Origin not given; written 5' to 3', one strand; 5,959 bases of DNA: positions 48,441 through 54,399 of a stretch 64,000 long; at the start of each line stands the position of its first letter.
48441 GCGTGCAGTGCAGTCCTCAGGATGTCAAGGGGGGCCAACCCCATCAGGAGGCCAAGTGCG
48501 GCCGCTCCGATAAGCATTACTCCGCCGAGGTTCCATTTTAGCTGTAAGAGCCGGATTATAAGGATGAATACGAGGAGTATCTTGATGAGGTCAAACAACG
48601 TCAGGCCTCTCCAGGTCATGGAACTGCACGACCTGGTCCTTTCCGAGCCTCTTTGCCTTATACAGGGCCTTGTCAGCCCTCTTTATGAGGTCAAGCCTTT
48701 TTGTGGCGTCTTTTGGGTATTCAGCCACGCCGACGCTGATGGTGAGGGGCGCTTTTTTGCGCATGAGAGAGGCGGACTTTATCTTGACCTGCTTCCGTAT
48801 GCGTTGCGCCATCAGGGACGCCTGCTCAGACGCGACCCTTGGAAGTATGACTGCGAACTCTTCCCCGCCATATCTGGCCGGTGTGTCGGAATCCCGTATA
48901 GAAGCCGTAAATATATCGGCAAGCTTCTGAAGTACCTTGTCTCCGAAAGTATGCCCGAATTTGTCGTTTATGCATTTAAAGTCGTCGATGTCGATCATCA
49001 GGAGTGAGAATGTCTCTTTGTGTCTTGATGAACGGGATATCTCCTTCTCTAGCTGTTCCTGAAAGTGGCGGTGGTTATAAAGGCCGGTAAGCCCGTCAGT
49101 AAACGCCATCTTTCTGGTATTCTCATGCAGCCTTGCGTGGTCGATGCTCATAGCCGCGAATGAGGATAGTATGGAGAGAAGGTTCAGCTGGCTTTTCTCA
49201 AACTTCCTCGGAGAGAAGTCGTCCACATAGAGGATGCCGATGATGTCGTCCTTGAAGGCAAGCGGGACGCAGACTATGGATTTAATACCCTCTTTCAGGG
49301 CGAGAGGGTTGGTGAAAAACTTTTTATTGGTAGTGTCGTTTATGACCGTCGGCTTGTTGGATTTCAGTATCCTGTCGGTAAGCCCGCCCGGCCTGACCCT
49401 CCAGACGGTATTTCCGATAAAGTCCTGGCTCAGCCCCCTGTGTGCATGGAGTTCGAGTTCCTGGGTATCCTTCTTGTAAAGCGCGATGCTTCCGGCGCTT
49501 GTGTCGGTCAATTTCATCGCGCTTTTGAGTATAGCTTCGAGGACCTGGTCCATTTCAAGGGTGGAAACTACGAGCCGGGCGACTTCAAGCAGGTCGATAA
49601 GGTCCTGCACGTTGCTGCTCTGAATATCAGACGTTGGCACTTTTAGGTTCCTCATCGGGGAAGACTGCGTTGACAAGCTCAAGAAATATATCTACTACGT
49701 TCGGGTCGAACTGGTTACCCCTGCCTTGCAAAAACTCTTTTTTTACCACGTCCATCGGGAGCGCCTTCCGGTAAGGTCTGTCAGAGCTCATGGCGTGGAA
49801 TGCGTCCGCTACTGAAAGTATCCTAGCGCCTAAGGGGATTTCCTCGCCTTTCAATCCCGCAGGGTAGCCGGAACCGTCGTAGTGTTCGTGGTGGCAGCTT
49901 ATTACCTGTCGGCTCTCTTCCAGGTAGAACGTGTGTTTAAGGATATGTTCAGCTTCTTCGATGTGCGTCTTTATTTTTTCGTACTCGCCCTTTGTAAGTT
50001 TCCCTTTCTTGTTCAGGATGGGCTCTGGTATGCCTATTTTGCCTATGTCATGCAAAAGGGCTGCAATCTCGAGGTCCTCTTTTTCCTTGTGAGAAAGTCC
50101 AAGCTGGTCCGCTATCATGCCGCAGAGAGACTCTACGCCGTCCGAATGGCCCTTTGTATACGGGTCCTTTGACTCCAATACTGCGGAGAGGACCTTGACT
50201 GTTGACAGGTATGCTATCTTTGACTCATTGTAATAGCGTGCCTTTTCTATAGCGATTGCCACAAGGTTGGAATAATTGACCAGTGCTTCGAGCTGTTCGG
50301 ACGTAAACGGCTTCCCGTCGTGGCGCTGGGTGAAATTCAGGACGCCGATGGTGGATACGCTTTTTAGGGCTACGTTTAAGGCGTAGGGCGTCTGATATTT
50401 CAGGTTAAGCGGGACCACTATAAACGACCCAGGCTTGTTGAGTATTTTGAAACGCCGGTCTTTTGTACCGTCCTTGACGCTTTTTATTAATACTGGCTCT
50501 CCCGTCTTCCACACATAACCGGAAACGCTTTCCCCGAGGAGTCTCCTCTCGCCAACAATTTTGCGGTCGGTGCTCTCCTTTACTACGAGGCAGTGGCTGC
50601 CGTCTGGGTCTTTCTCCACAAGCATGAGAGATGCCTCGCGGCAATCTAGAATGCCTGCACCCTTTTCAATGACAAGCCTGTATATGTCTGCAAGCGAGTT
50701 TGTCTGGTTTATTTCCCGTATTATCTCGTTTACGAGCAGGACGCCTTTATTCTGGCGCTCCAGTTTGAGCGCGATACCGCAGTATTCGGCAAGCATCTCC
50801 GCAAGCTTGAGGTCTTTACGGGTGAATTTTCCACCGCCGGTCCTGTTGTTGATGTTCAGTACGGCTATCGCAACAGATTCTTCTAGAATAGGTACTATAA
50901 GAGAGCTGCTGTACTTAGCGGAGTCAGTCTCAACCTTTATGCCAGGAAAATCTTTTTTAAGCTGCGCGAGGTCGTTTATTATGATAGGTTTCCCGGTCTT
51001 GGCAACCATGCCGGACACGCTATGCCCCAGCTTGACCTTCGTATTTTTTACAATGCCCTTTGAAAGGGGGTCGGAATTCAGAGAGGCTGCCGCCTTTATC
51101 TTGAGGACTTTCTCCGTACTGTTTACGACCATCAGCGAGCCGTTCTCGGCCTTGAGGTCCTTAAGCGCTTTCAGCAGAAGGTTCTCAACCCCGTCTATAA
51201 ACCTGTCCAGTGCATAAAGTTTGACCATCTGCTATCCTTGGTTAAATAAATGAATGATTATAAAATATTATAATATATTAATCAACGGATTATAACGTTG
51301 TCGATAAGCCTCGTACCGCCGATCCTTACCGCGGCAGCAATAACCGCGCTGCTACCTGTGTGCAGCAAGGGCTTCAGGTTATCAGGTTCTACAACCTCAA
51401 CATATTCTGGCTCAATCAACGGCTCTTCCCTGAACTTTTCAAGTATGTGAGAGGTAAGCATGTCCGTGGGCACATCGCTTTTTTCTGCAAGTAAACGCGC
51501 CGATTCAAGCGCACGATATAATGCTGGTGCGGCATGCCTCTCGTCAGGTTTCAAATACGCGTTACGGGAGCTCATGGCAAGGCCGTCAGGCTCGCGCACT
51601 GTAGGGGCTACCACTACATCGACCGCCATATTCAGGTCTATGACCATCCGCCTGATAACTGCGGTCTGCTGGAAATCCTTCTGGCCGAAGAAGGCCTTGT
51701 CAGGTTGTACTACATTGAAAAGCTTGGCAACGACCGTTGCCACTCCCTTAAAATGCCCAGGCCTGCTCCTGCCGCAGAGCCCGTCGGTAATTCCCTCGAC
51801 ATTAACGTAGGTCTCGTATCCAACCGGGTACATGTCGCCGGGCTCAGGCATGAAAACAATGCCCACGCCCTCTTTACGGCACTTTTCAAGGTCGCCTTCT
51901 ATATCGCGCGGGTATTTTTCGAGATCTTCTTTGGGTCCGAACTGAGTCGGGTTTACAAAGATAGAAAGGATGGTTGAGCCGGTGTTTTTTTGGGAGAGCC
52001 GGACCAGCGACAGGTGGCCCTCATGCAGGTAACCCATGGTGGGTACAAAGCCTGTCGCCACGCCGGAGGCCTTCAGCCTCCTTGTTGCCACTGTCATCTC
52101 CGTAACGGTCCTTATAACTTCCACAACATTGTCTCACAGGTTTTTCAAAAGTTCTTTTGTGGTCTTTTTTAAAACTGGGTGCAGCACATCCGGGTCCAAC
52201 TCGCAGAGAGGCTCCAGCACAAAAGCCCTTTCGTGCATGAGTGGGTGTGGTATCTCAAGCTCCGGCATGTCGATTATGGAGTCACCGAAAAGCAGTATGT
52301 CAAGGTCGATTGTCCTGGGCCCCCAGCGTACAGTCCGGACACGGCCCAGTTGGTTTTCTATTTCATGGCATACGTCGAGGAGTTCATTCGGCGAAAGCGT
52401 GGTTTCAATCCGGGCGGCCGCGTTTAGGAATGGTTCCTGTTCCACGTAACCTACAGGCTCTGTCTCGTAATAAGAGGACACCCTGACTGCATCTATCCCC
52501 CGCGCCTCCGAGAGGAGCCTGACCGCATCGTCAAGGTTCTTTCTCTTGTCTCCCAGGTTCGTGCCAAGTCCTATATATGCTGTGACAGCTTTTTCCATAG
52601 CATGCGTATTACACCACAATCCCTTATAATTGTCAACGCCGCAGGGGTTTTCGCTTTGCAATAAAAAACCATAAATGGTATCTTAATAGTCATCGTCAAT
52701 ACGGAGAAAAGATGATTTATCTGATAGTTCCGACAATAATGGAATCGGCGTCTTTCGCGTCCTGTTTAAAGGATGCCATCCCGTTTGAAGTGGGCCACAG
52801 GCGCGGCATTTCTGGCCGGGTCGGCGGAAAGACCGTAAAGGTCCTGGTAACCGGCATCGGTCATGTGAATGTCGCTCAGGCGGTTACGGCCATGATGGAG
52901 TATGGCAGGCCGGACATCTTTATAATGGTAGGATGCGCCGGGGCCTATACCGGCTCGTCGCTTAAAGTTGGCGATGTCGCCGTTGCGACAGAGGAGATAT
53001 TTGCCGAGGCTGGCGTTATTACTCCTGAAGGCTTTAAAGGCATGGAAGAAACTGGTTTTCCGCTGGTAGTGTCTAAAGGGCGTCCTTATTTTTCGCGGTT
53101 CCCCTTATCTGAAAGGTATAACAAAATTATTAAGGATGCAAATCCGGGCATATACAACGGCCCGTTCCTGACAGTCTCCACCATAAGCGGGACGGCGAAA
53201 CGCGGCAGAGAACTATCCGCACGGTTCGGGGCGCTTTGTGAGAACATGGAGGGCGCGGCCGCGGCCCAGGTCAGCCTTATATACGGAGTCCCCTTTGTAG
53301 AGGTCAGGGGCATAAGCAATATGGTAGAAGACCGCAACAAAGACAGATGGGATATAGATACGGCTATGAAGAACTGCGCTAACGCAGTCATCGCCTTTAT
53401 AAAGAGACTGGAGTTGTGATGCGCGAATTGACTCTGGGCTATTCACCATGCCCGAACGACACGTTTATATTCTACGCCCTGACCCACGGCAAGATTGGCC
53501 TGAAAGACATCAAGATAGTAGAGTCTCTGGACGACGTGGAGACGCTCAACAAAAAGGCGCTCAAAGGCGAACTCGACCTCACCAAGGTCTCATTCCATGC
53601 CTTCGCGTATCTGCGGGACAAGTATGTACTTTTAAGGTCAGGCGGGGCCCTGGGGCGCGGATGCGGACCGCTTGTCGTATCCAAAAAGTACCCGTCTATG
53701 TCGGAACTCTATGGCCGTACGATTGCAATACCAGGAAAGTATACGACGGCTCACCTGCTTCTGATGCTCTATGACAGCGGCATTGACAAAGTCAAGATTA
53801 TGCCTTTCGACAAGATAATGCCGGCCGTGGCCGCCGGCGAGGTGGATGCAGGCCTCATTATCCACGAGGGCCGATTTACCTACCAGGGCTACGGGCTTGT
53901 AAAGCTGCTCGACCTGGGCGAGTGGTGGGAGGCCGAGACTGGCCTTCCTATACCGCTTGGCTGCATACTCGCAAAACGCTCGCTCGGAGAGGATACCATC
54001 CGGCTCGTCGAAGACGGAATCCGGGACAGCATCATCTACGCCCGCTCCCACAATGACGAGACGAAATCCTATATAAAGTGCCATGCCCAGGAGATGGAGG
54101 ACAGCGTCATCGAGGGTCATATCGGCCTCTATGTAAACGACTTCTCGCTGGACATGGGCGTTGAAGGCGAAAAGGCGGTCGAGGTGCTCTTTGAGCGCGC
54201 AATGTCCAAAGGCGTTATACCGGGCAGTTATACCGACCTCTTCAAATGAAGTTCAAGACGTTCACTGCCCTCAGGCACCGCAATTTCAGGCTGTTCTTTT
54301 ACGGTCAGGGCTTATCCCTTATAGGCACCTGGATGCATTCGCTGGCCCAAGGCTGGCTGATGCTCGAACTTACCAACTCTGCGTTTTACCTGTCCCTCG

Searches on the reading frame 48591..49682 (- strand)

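Call 87: search_protein_families(library=pfam, proteins=[window:48591-49682:-], max_evalue=0.00001)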
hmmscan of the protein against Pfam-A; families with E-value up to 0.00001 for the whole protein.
window:48591-49682:- (363 aa): 4 families
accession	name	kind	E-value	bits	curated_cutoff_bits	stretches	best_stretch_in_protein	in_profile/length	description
PF00990.26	GGDEF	-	2.2e-51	174.3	23.8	1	193-349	1-160/161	Diguanylate cyclase, GGDEF domain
PF13185.12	GAF_2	-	2.4e-17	63.9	28.6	1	42-181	2-136/136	GAF domain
PF01590.32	GAF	-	9.4e-14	52.5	22.4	1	44-180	2-133/133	GAF domain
PF13492.12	GAF_3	-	5.3e-09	37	27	1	43-182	1-129/129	GAF domain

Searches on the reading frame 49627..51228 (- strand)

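Call 87: search_protein_families(library=pfam, proteins=[window:49627-51228:-], max_evalue=0.00001)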
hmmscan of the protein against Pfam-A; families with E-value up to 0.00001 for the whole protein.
window:49627-51228:- (533 aa): 5 families
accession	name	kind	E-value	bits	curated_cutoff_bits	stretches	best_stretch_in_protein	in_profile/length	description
PF13487.12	HD_5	-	8.2e-43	146.5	27.2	1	345-511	1-170/170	HD domain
PF13185.12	GAF_2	-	5e-25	88.7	28.6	2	12-154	5-135/136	GAF domain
PF01966.28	HD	-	1.1e-22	81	22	1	360-480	3-116/116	HD domain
PF01590.32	GAF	-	2.4e-20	73.9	22.4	2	179-327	2-133/133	GAF domain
PF13492.12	GAF_3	-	2.4e-12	47.8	27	0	25-154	17-127/129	GAF domain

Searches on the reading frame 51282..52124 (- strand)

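Call 88: search_protein_families(library=pfam, proteins=[window:51282-52124:-], max_evalue=0.01)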
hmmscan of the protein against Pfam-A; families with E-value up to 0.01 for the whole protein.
window:51282-52124:- (280 aa): 1 family
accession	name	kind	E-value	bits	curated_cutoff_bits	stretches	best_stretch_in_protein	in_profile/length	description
PF02569.21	Pantoate_ligase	-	1.8e-105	352.4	20.7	1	3-278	2-268/268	Pantoate-beta-alanine ligase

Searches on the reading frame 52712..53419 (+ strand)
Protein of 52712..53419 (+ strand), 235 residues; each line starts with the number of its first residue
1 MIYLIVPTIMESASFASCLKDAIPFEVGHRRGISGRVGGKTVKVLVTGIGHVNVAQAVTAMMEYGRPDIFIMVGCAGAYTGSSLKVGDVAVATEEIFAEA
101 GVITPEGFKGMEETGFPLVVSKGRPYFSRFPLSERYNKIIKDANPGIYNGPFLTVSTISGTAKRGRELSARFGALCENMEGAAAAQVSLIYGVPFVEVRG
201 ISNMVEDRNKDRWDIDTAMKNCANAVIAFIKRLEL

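Call 88: search_protein_families(library=pfam, proteins=[window:52712-53419:+], max_evalue=0.01)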
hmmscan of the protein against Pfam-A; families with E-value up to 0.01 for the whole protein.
window:52712-53419:+ (235 aa): 1 family
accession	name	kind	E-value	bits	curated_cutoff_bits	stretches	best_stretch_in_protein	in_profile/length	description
PF01048.26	PNP_UDP_1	-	7.4e-33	114.3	25.1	1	13-230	13-232/233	Phosphorylase superfamily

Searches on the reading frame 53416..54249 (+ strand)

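Call 88: search_protein_families(library=pfam, proteins=[window:53416-54249:+], max_evalue=0.01)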
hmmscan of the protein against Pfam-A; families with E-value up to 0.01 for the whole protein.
window:53416-54249:+ (277 aa): 2 families
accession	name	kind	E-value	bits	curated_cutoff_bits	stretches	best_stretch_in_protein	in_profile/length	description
PF02621.19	VitK2_biosynth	-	2.3e-80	270.2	26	1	5-262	1-250/252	Menaquinone biosynthesis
PF09084.16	NMT1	-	0.0021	18.4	20.5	1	93-151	86-149/216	NMT1/THI5 like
